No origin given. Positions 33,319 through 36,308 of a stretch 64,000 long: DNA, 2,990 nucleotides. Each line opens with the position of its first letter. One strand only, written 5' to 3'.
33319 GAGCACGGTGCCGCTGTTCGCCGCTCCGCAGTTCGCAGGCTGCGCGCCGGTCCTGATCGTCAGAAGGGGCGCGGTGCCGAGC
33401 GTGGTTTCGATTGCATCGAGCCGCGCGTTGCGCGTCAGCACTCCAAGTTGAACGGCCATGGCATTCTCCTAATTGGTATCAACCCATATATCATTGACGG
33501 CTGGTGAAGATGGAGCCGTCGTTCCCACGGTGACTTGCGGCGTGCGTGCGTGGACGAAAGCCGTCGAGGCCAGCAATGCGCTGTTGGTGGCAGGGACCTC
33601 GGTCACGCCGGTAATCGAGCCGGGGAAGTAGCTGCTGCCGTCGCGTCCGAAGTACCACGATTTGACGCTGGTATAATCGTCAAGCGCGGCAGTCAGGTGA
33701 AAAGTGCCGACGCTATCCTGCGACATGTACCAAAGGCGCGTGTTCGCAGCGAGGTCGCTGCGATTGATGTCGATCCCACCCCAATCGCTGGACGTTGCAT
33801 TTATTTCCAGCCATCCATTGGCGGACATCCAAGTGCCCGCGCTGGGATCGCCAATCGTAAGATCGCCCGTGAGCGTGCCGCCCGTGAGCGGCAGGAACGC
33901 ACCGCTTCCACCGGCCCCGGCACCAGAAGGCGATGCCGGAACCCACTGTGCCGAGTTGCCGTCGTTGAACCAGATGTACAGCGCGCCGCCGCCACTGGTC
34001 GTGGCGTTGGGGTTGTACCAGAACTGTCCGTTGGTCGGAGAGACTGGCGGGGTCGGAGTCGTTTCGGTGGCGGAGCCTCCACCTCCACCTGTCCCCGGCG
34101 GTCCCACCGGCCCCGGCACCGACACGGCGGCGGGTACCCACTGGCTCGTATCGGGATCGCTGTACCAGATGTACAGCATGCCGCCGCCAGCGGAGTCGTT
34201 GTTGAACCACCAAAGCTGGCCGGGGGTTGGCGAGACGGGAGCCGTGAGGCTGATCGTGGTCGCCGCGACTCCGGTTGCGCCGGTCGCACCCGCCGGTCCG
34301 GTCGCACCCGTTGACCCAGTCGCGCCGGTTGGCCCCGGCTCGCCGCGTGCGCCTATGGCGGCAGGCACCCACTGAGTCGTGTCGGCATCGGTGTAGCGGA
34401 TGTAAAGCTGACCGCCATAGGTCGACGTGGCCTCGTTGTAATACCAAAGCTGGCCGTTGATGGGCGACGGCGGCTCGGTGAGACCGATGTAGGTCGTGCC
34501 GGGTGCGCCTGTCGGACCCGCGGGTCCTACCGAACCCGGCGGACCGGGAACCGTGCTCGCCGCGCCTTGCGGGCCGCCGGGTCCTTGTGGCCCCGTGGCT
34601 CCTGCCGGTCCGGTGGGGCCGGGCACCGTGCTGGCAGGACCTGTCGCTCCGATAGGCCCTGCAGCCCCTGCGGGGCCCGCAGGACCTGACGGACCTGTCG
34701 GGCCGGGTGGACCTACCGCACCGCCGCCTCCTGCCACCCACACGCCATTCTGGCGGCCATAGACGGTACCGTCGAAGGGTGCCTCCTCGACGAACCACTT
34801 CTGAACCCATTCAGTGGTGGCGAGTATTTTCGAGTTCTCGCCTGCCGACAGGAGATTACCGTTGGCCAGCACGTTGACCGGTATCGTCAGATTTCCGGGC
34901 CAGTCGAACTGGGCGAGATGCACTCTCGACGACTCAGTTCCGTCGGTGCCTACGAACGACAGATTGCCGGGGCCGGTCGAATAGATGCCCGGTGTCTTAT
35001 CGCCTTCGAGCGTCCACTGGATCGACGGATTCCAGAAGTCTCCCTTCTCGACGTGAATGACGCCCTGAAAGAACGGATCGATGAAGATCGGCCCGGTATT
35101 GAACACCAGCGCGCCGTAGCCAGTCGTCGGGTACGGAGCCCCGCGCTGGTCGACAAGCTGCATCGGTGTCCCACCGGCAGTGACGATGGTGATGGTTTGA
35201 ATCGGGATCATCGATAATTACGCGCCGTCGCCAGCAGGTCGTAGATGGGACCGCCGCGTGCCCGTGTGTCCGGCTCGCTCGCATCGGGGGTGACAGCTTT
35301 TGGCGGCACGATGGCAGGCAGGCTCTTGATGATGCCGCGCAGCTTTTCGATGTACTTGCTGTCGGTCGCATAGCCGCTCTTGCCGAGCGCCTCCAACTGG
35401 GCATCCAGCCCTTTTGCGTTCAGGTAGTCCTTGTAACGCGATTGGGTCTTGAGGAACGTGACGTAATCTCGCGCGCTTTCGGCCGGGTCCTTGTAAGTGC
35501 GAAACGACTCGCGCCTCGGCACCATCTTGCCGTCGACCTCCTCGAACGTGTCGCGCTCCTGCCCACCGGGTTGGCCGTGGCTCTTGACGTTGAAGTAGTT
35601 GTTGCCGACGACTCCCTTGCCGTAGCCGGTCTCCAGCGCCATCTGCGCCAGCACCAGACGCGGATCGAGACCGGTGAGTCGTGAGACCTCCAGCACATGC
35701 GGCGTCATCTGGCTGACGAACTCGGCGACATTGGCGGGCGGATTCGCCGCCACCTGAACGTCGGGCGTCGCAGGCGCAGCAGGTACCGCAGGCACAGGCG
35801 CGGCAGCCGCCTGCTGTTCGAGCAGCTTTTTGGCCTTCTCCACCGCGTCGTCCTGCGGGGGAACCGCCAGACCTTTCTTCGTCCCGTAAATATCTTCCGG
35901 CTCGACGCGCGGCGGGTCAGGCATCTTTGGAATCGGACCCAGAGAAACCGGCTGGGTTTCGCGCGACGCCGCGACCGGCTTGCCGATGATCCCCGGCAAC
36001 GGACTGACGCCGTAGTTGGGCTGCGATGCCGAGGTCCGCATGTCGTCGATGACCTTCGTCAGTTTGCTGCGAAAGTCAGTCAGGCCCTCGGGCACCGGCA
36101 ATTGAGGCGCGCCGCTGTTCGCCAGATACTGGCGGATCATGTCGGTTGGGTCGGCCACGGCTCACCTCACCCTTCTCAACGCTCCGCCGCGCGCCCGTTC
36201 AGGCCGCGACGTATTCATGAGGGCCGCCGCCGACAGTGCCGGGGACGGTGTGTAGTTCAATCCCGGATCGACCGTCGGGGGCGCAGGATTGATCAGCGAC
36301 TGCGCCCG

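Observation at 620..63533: Genome-wide ~10-fold over-representation of the heptamer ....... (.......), written through coding sequence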

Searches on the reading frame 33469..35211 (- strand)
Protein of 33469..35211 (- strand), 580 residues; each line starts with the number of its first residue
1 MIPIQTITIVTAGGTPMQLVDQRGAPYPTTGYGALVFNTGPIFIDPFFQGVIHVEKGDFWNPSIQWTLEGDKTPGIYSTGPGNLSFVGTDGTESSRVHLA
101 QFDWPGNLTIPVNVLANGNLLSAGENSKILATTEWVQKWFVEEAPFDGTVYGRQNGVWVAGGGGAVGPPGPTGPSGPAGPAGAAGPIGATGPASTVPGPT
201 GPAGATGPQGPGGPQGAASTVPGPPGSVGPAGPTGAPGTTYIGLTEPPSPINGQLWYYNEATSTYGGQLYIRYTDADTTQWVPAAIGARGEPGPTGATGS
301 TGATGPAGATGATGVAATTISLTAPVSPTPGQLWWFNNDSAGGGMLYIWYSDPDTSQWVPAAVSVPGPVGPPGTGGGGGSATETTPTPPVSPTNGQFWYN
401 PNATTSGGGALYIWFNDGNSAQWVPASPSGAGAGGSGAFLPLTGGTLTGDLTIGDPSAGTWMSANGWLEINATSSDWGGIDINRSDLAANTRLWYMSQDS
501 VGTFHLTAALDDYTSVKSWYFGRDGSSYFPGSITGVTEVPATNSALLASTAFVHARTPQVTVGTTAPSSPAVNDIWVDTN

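Call 18: search_protein_families(library=pfam, proteins=[window:33469-35211:-], max_evalue=0.01)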
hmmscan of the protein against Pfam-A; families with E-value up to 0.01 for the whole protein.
window:33469-35211:- (580 aa): 1 family
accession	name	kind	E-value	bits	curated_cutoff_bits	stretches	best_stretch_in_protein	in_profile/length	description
PF01391.23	Collagen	-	1.3e-07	31.7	27.2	2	287-314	16-43/60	Collagen triple helix repeat (20 copies)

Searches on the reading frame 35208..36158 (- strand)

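Call 18: search_protein_families(library=pfam, proteins=[window:35208-36158:-], max_evalue=0.01)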
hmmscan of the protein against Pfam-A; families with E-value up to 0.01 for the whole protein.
window:35208-36158:- (316 aa): 1 family
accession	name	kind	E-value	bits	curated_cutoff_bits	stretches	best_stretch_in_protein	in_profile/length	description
PF01832.25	Glucosaminidase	-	1.7e-24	87.3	30.2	1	153-279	2-120/123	Mannosyl-glycoprotein endo-beta-N-acetylglucosaminidase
